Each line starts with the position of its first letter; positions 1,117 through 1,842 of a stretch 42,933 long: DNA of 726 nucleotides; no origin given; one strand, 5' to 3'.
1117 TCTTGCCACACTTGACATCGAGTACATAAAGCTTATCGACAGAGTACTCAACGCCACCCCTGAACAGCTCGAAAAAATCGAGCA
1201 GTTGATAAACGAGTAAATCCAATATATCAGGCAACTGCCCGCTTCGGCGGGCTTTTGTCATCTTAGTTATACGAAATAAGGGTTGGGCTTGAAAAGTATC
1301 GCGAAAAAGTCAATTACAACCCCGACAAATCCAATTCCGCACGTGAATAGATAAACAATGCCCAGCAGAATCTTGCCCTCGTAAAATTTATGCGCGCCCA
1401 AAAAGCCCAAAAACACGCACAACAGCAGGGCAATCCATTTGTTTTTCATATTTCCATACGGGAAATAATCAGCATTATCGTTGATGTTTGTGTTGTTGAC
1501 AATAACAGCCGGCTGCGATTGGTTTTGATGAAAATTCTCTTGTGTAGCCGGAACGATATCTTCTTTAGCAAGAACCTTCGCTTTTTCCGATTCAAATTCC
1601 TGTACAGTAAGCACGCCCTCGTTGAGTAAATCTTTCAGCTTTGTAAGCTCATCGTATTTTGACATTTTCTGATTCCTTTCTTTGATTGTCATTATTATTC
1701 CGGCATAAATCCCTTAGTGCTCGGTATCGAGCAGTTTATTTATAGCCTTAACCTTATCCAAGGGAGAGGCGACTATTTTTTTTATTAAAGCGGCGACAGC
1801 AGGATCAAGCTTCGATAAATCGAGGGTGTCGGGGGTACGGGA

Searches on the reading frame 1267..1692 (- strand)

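Call 64: search_protein_families(library=pfam, max_evalue=0.001, proteins=[window:1267-1692:-])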
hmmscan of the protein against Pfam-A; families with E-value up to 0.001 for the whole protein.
window:1267-1692:- (141 aa): 2 families
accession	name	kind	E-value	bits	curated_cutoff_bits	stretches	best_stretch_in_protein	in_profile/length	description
PF05154.21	TM2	-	7.6e-17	61.7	27.9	1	82-130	2-51/51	TM2 domain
PF09851.14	SHOCT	-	6.2e-06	26.2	27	1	14-41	1-28/28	Short C-terminal domain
